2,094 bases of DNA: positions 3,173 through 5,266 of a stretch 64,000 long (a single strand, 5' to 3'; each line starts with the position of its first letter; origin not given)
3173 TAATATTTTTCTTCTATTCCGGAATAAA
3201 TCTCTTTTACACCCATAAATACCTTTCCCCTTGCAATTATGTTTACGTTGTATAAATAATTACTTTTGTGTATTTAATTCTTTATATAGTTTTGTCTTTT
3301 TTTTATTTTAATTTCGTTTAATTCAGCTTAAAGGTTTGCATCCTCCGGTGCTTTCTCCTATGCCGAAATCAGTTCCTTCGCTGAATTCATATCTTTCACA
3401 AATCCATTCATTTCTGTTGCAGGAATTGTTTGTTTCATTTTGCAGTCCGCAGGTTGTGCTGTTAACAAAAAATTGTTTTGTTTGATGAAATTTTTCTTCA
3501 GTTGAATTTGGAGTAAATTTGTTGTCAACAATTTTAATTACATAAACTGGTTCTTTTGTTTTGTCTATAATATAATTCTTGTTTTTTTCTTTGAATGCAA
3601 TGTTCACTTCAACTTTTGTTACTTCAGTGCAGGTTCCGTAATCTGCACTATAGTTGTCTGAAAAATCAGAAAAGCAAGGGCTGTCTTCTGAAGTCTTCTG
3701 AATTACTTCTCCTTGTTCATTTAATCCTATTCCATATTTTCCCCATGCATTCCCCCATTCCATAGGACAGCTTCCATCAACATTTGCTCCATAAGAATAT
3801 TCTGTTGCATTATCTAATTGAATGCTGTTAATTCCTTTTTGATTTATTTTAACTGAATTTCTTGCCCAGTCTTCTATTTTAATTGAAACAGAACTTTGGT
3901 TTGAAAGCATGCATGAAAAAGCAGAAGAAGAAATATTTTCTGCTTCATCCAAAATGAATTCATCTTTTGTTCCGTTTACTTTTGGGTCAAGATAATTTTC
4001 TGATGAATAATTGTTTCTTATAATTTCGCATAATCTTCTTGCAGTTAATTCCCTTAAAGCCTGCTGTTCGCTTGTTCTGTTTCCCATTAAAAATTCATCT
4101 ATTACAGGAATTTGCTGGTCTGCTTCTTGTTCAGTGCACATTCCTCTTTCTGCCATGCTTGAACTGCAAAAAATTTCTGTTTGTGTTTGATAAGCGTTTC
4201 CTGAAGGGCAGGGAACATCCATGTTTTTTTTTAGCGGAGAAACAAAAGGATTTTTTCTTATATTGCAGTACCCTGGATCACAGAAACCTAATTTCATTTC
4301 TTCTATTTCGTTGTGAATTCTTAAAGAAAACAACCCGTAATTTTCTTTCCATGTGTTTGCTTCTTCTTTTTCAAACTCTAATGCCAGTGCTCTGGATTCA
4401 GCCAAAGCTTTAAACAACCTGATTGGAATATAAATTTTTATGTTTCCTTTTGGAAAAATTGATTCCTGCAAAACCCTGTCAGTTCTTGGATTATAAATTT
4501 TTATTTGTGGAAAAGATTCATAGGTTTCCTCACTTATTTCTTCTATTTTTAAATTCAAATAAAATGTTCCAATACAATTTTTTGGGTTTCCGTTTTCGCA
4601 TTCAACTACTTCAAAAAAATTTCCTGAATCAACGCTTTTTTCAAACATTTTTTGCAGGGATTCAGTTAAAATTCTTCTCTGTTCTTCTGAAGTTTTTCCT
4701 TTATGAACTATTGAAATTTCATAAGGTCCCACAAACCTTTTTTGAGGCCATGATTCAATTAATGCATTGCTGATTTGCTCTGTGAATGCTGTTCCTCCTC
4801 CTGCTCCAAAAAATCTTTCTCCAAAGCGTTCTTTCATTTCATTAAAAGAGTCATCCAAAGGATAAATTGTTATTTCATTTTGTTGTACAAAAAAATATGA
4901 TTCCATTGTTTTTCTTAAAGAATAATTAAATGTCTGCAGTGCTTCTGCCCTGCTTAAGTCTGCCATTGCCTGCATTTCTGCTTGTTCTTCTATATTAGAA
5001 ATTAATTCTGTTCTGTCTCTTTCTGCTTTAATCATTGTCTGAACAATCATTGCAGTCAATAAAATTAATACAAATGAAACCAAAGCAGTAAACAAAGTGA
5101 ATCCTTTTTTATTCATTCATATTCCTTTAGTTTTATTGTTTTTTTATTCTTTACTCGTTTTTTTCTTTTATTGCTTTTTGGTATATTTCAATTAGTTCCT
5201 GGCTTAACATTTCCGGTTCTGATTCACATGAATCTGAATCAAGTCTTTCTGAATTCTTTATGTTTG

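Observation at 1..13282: Tandem giant paralogous surface proteins with a shared cytoplasmic N-terminal module and signal-anchor, co-operonic with a prepilin-like protein and a sortase-like enzyme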

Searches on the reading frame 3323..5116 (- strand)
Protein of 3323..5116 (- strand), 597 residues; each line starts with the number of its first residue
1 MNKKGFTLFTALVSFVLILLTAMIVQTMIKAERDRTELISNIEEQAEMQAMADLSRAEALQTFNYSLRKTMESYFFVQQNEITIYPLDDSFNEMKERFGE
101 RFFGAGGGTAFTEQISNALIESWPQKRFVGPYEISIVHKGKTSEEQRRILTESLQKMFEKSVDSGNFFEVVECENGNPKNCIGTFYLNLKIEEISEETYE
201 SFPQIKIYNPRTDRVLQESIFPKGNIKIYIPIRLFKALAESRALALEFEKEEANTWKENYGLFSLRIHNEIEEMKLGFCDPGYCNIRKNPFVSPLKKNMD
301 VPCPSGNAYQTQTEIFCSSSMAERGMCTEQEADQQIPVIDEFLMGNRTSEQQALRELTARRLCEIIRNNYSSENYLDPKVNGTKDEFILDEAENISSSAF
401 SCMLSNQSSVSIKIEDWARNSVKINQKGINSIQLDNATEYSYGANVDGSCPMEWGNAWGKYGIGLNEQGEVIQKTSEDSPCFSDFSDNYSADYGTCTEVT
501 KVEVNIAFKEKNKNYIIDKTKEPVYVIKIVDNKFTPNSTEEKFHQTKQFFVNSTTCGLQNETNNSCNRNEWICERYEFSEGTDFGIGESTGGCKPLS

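Call 8: search_protein_families(library=pfam, proteins=[window:3323-5116:-], max_evalue=0.01)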
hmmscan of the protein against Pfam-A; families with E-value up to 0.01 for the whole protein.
window:3323-5116:- (597 aa): 0 families

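Call 9: search_protein_families(library=ncbifam, proteins=[window:3323-5116:-], max_evalue=0.01)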
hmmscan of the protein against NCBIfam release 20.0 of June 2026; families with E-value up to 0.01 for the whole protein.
window:3323-5116:- (597 aa): 1 family
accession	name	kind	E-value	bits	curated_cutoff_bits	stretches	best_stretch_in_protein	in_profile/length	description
NF041002.1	pilin_ComGF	equivalog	0.0011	19.2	80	1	3-54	1-52/139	competence type IV pilus minor pilin ComGF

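Call 52: search_solved_structures(query=window:3323-5116:-, max_evalue=1)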
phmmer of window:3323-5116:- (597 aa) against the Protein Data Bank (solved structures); distinct sequences matched with E-value up to 1: 3.
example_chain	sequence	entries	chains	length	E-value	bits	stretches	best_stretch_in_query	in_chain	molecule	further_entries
5ahv_E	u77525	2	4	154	0.5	12.2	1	134-173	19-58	ENTH DOMAIN OF EPSIN ENT1 | Epsin-1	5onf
7b2l_A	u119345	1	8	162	0.5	12.2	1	134-173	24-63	ENTH domain of epsin Ent1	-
5loz_A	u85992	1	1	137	0.72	11.7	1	135-173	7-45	Epsin-1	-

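Call 54: find_homologous_proteins(query=window:3323-5116:-, max_evalue=0.001)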
Query window:3323-5116:- (597 aa): 43 proteins with E <= 0.001 among 8000 candidates.
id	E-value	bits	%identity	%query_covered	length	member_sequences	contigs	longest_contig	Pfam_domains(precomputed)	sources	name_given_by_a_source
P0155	0.0e+0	1360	100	100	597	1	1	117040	-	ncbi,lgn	-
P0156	7.1e-187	641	51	99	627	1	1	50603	-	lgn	-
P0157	1.3e-185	637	53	92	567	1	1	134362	-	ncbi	-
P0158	2.6e-183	629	50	98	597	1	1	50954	-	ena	-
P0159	1.8e-177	610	49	96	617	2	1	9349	-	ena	-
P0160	6.2e-177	608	50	99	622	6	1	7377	-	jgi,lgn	-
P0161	1.1e-176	607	51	96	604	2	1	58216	-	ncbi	ncbi:MAG: hypothetical protein ABIJ74_04475 [archaeon]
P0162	4.9e-173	595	47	99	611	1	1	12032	-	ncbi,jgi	-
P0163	1.6e-172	593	49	99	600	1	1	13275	-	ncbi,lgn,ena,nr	ncbi:hypothetical protein KKB11_00130 [Candidatus Micrarchaeota archaeon]|nr:hypothetical protein [C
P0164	5.9e-98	347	38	96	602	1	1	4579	-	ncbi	-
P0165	4.6e-85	305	49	51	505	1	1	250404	-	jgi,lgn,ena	-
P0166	5.2e-85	304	34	100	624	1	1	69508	-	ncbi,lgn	-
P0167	1.5e-80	290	33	99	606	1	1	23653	-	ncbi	ncbi:MAG: hypothetical protein ABIE23_04480 [archaeon]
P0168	1.3e-77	280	35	90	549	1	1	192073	-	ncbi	ncbi:MAG: hypothetical protein AB1467_05965 [Candidatus Diapherotrites archaeon]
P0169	4.9e-77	278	35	96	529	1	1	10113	-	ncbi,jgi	-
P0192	3.2e-44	170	38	47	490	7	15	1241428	-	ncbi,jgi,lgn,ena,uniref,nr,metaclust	ncbi:MAG: hypothetical protein QT03_C0001G0743 [archaeon GW2011_AR10]|uniref:Uncharacterized protein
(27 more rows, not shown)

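Call 62: predict_structure(alignment_id=A3)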
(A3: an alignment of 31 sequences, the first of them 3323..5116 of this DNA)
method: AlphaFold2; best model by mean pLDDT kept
length: 597 residues; sequences in the alignment: 31
mean_pLDDT: 83.8   pTM: 0.80
mean pLDDT of the five models: 83.8, 83.6, 83.6, 82.6, 81.5
residues with pLDDT >= 90: 246; 70-90: 257; 50-70: 80; < 50: 14
segments of 3 or more residues with pLDDT < 50: 339-345, 584-586
pLDDT, mean of each block of 10 residues (from residue 1): 65 87 83 80 88 91 91 82 92 92 79 88 85 91 91 93 91 88 93 93 93 91 93 94 92 87 94 90 89 89 60 77 87 67 55 91 93 75 78 70 89 90 86 84 82 70 88 72 66 86 94 92 93 84 67 87 70 84 53 85
secondary structure, 60 per line:
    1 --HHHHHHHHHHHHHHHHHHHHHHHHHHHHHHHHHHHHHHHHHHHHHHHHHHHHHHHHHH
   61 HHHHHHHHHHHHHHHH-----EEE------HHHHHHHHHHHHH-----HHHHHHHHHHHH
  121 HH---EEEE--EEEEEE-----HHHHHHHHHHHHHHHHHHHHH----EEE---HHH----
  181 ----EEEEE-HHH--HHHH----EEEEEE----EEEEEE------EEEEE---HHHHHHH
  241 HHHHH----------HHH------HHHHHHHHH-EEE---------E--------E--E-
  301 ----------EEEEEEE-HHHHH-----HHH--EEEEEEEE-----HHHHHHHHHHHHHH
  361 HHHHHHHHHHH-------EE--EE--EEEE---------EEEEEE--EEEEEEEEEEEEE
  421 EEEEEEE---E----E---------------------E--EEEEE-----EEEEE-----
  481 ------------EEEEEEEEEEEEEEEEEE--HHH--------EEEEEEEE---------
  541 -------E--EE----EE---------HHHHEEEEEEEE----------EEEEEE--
elements in order: H3-76 E82-84 H91-103 H109-122 E126-129 E132-137 H143-163 E168-170 E185-189 H196-199 E204-209 E214-219 E226-230 H234-245 H265-273 E275-277 E311-317 H319-323 E334-341 H347-371 E387-390 E400-405 E408-427 E461-465 E471-475 E493-510 E524-531 H568-571 E572-579 E590-595
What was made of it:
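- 3323..5116 (-): p597, a large pilin-like protein with a class-III-type N-terminus (MNKKG|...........) and many conserved cysteines. It lies between giant A and giant B in every locus examined. AF2 model has pLDDT 83.8 and an N-terminal helix spanning aa 3-76 (call 62).
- On Type IV pilin-like proteins (p597): AF2 gives a helix over aa 3-76 (call 62).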

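Call 64: fold_search(model_id=the predicted structure, library=pdb)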
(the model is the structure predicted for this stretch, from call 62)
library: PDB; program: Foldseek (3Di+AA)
matches with E <= 10: 325; with E <= 0.001: 0
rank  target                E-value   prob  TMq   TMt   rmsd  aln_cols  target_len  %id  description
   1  3fbq                  2.9e-01  0.05  0.05  0.09  13.9       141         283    9  The crystal structure of the conserved domain protein from Bacillus anthracis (released 2008-12-23)
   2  8utq_K                5.2e-01  0.02  0.07  0.09  16.4       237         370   10  KIF1A[1-393] AMP-PNP bound one-head-bound state in complex with a microtubule - class T1L02* (released 2024-06-12)
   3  9n2d_C                6.1e-01  0.02  0.07  0.08  21.3       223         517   11  Cryo-EM structure of an extended F. johnsoniae BAM complex, composite map (released 2025-07-09)
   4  5tfm                  6.1e-01  0.01  0.05  0.08  26.5       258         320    8  Crystal Structure of Human Cadherin-23 EC6-8 (released 2017-12-27)
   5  8utu_K                6.8e-01  0.02  0.08  0.11  17.0       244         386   10  KIF1A[1-393] P305L mutant AMP-PNP bound one and two heads bound states merged, in complex with a microtubule (released 2024-06-12)
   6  7uvi_F                7.2e-01  0.01  0.05  0.13  23.4       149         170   12  Pfs230 domain 1 bound by RUPA-55 Fab (released 2023-02-15)
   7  1z9s_A                8.1e-01  0.02  0.05  0.13  21.5       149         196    7  Crystal Structure of the native chaperone:subunit:subunit Caf1M:Caf1:Caf1 complex (released 2005-06-21)
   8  8utn_K                8.5e-01  0.02  0.08  0.10  18.1       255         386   10  KIF1A[1-393] AMP-PNP bound two-heads-bound state in complex with a microtubule (class T23L1) (released 2024-06-12)
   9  4hqj_B                8.5e-01  0.01  0.06  0.09  21.4       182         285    9  Crystal structure of Na+,K+-ATPase in the Na+-bound state (released 2013-10-02)
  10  8uty_K                9.0e-01  0.02  0.08  0.10  18.3       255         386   11  KIF1A[1-393] P364L mutant AMP-PNP bound two-heads-bound state in complex with a microtubule (released 2024-06-12)
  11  2x7e_A                9.5e-01  0.03  0.07  0.11  14.9       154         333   10  Crystal structure of human kinesin Eg5 in complex with (R)-fluorastrol (released 2010-07-14)
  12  7yox_A                9.5e-01  0.02  0.07  0.12  19.9       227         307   10  Cryo-EM structure of the N-terminal domain of hMCM8/9 and HROB (released 2023-08-09)
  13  4v96_AK               1.0e+00  0.01  0.04  0.06  22.4       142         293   13  The structure of a 1.8 MDa viral genome injection device suggests alternative infection mechanisms (released 2014-07-09)
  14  1q0b_B                1.1e+00  0.03  0.07  0.11  15.2       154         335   10  Crystal structure of the motor protein KSP in complex with ADP and monastrol (released 2004-01-13)
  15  9d95_T                1.1e+00  0.02  0.05  0.11  18.2       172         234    6  TRAV35/TRBV20 TCR - HLA-B38 complex (released 2025-09-03)
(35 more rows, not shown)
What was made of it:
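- Tried and rejected: Foldseek of the p597 model found nothing (call 64).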

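Call 80: find_encoding_contigs(protein=P0192, flank=10000, max_places=2)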
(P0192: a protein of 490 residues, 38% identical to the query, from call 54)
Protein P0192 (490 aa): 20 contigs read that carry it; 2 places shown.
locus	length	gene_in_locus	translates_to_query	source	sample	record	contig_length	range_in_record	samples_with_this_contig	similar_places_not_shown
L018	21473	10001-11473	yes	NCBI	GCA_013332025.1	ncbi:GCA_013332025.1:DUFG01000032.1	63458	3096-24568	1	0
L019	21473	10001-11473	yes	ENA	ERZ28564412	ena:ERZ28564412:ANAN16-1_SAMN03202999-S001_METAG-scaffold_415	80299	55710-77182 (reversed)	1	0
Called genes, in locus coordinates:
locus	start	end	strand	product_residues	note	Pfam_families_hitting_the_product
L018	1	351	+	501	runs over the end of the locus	-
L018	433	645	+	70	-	-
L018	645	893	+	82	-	-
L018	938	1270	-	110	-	PF01329:Pterin_4a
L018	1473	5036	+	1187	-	-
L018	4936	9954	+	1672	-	-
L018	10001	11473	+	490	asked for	-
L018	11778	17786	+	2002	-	-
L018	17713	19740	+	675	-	-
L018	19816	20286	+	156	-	-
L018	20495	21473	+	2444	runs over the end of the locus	PF02369:Big_1 (faint), PF11974:bMG3 (faint), PF13620:CarboxypepD_reg (weak), PF17802:SpaA (faint), PF24025:Ig_DR_A0283-like (faint)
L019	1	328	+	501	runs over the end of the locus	-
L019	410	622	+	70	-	-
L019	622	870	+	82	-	-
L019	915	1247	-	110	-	PF01329:Pterin_4a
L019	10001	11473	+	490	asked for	-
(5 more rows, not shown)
